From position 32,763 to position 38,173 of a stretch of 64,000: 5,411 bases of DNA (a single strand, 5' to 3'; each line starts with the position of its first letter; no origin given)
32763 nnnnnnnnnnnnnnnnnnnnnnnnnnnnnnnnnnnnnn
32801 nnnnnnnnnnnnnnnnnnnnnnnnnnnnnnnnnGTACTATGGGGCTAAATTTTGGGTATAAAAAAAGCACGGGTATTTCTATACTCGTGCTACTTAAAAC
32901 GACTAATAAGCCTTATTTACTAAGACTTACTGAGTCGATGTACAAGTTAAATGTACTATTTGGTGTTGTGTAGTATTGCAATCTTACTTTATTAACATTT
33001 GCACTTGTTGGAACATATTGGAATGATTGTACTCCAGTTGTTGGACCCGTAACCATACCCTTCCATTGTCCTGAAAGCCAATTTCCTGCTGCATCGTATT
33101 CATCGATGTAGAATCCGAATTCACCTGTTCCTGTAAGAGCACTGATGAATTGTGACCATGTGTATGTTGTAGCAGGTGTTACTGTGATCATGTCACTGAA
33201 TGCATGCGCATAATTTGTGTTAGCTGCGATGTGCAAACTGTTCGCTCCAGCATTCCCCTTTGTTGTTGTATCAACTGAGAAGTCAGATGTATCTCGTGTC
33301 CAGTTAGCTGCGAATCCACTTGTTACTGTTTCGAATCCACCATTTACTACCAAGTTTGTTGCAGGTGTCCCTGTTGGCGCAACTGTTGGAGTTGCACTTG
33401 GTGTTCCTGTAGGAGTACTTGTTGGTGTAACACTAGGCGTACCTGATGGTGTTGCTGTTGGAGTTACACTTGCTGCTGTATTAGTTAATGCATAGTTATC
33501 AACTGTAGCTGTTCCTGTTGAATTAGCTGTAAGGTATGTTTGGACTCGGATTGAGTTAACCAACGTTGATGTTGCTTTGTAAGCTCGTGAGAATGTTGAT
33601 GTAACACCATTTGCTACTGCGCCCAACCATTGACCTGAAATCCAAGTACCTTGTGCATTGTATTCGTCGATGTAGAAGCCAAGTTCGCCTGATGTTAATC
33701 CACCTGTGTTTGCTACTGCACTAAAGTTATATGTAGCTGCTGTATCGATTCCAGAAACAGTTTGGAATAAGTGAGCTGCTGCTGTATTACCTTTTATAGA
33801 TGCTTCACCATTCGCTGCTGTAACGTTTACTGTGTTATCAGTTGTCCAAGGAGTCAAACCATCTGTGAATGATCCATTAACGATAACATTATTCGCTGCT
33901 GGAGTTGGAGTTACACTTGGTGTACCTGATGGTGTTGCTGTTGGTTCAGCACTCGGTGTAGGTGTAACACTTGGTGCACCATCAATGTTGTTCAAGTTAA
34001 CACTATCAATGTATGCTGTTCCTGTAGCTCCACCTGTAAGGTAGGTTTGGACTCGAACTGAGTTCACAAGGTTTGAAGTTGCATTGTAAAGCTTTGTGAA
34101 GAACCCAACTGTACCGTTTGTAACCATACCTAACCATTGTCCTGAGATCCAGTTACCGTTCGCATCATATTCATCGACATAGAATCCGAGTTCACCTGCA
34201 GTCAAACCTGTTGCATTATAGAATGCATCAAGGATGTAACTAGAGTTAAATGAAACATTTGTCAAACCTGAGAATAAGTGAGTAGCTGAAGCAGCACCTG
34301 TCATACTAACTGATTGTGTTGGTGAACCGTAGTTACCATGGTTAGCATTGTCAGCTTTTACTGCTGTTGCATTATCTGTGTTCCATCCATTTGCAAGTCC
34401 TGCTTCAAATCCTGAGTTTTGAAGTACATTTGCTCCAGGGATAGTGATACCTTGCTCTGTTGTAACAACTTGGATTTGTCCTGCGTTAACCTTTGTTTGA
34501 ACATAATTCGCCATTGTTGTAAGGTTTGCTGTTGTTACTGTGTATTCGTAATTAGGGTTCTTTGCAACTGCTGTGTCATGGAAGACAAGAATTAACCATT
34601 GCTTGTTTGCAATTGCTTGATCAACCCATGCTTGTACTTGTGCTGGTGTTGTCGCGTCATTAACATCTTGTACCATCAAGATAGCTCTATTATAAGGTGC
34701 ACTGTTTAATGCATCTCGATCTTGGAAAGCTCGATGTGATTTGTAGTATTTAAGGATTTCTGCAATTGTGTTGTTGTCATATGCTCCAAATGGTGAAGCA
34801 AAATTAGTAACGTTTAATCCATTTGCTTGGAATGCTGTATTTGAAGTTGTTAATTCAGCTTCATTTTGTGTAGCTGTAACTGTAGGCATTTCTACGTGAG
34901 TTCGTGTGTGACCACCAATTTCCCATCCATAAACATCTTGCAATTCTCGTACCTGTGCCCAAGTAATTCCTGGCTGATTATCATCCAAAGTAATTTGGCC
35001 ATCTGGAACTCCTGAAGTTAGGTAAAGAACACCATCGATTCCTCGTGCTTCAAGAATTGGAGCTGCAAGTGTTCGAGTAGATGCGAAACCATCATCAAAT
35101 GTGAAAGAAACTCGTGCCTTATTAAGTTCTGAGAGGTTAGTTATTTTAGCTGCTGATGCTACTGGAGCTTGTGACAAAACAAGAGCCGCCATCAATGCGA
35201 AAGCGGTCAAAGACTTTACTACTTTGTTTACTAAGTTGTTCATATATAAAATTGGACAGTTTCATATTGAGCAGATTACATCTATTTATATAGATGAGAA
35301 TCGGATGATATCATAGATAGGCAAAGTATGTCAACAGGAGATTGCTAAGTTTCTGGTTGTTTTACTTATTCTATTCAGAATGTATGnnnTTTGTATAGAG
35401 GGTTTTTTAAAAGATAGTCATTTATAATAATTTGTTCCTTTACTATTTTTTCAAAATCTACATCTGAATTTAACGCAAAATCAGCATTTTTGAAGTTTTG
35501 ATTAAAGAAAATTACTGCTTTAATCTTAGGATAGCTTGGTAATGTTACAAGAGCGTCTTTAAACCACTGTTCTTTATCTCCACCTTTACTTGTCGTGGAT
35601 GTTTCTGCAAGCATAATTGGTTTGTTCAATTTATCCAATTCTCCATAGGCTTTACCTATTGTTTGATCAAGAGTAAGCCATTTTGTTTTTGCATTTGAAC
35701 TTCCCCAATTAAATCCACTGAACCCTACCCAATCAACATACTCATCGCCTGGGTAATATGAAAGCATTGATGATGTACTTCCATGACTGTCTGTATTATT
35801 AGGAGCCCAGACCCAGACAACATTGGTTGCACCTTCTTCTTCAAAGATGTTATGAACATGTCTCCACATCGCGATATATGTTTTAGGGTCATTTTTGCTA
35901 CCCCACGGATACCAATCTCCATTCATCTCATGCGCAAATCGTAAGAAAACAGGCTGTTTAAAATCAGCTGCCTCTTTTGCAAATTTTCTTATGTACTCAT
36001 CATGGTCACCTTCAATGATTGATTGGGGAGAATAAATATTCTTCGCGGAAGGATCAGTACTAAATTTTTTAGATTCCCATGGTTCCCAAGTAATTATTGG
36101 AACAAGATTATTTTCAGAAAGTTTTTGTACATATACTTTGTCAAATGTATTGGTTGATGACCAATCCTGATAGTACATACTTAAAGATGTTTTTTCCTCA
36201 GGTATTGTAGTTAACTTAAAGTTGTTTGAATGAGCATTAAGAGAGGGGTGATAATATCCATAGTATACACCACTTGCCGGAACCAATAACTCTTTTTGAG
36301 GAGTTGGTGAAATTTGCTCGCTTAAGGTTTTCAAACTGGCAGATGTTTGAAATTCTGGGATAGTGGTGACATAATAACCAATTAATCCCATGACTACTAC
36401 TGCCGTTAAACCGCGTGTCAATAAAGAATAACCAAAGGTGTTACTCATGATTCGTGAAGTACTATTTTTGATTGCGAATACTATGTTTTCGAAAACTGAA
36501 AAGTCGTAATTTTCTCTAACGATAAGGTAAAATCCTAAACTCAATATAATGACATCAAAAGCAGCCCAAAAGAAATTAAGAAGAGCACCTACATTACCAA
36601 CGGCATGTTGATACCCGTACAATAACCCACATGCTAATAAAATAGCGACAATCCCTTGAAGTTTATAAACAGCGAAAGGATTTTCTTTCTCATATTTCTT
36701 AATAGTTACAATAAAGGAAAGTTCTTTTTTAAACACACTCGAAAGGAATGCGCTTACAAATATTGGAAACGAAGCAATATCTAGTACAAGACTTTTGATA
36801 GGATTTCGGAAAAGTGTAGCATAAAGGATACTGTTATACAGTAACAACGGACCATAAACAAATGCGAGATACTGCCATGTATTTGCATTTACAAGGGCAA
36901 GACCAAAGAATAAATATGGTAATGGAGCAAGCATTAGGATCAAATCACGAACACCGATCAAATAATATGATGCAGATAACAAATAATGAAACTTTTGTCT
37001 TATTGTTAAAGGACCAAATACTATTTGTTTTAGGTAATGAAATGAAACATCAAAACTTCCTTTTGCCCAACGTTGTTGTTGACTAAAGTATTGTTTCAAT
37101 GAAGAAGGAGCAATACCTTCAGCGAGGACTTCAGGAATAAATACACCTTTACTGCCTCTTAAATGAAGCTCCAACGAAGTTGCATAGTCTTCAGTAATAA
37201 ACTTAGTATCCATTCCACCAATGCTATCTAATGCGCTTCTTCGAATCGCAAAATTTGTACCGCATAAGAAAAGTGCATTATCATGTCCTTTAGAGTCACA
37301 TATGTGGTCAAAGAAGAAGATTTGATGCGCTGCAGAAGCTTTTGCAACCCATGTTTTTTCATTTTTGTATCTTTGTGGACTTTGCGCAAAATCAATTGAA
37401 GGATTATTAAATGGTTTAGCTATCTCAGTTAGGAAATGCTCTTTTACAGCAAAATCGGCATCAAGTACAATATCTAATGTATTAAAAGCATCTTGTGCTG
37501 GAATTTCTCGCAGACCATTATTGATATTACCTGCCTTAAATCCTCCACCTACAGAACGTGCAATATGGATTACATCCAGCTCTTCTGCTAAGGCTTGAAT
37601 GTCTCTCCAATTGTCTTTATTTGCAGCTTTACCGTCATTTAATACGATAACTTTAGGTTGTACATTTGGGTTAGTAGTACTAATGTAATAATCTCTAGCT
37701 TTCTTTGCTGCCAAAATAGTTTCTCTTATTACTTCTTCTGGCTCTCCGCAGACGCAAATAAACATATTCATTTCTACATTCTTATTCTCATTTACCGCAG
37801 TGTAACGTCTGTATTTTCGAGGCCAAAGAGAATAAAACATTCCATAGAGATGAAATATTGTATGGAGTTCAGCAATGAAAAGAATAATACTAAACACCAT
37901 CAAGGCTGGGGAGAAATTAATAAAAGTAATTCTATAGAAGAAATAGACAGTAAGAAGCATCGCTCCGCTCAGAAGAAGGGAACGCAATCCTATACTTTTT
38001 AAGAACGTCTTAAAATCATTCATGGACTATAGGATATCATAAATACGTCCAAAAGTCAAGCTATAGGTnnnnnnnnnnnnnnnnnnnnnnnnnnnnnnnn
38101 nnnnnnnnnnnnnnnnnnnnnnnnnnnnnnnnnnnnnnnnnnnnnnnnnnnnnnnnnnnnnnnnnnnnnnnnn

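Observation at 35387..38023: Cellulose-synthase-like GT2 fused in one polypeptide to a GH26-like glycanase, with a free-standing glycanase paralog next door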

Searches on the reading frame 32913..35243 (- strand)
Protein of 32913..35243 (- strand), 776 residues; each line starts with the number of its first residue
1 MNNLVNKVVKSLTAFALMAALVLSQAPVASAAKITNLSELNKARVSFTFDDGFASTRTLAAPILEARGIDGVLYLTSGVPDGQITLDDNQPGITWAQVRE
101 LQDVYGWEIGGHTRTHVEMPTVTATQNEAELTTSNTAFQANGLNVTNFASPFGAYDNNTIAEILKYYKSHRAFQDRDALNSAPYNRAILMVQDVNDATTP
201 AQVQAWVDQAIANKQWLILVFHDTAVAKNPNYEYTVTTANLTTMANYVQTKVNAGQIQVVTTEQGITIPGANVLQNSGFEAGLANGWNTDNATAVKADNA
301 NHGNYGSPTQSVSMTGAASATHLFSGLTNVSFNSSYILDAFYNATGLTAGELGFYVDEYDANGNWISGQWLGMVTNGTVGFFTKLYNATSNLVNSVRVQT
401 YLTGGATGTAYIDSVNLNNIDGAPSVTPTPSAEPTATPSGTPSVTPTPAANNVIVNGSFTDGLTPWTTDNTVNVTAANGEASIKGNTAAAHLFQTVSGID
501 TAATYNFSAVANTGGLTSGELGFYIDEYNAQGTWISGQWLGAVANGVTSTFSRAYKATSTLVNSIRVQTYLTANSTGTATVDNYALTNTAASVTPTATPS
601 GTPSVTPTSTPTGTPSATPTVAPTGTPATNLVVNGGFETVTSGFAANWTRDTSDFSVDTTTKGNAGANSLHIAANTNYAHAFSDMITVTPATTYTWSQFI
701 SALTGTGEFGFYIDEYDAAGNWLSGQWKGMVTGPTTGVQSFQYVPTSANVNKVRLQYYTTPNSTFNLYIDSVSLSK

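Call 5: search_protein_families(library=pfam, proteins=[window:32913-35243:-], max_evalue=0.01)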
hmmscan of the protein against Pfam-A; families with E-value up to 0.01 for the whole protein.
window:32913-35243:- (776 aa): 1 family
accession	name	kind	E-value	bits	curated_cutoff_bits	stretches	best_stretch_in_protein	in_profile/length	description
PF01522.26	Polysacc_deac_1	-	8.5e-14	52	23.1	1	41-162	5-115/124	Polysaccharide deacetylase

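Call 33: search_protein_families(library=ncbifam, proteins=[window:32913-35243:-], max_evalue=0.001)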
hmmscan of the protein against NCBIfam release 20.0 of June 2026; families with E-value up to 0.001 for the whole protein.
window:32913-35243:- (776 aa): 4 families
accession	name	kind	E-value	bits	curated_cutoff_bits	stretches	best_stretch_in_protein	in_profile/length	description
NF050820.1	PolSacchBiosHfsH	equivalog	3.3e-21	76.1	400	1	38-265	29-244/249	oligosaccharide deacetylase HfsH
NF033675.1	NTTRR-F1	subfamily_domain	9e-08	32.4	70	1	450-536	2-93/155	NTTRR-F1 domain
TIGR03938.2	deacetyl_PgaB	equivalog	0.00011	20.6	321.9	1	38-115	59-144/621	poly-beta-1,6-N-acetyl-D-glucosamine N-deacetylase PgaB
TIGR02764.1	spore_ybaN_pdaB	equivalog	0.00054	19.8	237.4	0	98-162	51-115/191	polysaccharide deacetylase family sporulation protein PdaB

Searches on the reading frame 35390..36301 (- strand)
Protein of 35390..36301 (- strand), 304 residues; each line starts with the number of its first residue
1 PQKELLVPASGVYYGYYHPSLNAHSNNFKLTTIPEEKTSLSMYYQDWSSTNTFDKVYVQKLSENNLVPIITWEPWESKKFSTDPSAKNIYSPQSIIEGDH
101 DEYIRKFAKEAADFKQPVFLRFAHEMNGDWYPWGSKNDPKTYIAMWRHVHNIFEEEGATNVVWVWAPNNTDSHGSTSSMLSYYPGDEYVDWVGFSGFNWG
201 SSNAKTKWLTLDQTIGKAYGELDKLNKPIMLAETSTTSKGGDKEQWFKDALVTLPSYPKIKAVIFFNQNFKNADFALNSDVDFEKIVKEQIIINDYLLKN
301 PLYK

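Call 48: search_protein_representatives(protein=window:35390-36301:-)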
Query: 304 residues. Proteins with E-value up to 0.001 (for the whole library): 12769; up to 1e-10: 6626; up to 1e-30: 1426. The best 150 are listed.
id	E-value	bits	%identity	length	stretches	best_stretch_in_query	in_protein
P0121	4.7e-104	364.2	39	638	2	37-284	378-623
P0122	3.3e-100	351.6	41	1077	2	11-274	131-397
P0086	1.6e-95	336.2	49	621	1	3-302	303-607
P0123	1.7e-89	316.4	39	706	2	38-280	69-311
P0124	9.4e-89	314.0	48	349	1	3-298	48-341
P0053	2.0e-85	303.0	44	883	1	5-302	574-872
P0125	5.7e-79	281.8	48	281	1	40-302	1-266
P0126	1.7e-69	250.7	46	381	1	38-303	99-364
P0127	3.2e-69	249.8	46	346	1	36-302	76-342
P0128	6.6e-68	245.5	37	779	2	83-283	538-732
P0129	7.1e-68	245.4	39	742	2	90-271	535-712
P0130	2.0e-63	230.8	40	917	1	9-281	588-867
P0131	1.1e-61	225.0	45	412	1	37-269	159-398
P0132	1.5e-60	221.3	40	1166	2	67-270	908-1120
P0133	2.1e-60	220.8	42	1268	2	93-269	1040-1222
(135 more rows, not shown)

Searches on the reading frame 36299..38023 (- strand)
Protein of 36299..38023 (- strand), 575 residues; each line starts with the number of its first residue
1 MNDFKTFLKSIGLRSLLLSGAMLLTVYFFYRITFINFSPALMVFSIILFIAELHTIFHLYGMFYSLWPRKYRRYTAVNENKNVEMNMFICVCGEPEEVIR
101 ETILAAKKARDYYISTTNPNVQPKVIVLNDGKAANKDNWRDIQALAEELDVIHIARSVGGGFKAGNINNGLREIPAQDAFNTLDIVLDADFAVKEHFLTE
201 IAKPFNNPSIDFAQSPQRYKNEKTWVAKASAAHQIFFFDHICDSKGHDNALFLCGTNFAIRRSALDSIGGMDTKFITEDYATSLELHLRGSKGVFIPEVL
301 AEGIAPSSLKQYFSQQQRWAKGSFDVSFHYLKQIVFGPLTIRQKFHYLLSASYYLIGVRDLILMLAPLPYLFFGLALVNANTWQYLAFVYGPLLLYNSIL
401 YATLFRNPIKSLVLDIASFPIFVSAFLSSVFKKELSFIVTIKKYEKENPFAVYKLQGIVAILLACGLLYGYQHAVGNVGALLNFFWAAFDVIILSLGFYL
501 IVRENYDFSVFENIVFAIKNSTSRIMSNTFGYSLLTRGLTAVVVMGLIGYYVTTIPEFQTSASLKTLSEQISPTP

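Call 60: search_solved_structures(query=window:36299-38023:-, max_evalue=0.001, show_alignments=1)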
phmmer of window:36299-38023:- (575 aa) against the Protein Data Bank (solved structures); distinct sequences matched with E-value up to 0.001: 6.
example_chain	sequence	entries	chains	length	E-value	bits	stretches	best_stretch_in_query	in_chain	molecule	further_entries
5ej1_A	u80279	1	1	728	7.7e-36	127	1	6-494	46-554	Putative cellulose synthase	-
4hg6_A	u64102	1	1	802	1e-35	126.6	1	6-494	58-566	Cellulose Synthase Subunit A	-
4p00_A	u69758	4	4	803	1e-35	126.6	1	6-494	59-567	Cellulose Synthase A subunit | Cellulose Synthase subunit A | Putative cellulose synthase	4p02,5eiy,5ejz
7lby_A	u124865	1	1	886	1.4e-24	89.8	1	26-398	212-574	Cellulose synthase catalytic subunit [UDP-forming]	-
9b8v_E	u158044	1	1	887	1.4e-24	89.8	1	26-398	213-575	Cellulose synthase catalytic subunit [UDP-forming]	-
9fmv_A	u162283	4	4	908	1.5e-24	89.8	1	26-398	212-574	Cellulose synthase catalytic subunit [UDP-forming]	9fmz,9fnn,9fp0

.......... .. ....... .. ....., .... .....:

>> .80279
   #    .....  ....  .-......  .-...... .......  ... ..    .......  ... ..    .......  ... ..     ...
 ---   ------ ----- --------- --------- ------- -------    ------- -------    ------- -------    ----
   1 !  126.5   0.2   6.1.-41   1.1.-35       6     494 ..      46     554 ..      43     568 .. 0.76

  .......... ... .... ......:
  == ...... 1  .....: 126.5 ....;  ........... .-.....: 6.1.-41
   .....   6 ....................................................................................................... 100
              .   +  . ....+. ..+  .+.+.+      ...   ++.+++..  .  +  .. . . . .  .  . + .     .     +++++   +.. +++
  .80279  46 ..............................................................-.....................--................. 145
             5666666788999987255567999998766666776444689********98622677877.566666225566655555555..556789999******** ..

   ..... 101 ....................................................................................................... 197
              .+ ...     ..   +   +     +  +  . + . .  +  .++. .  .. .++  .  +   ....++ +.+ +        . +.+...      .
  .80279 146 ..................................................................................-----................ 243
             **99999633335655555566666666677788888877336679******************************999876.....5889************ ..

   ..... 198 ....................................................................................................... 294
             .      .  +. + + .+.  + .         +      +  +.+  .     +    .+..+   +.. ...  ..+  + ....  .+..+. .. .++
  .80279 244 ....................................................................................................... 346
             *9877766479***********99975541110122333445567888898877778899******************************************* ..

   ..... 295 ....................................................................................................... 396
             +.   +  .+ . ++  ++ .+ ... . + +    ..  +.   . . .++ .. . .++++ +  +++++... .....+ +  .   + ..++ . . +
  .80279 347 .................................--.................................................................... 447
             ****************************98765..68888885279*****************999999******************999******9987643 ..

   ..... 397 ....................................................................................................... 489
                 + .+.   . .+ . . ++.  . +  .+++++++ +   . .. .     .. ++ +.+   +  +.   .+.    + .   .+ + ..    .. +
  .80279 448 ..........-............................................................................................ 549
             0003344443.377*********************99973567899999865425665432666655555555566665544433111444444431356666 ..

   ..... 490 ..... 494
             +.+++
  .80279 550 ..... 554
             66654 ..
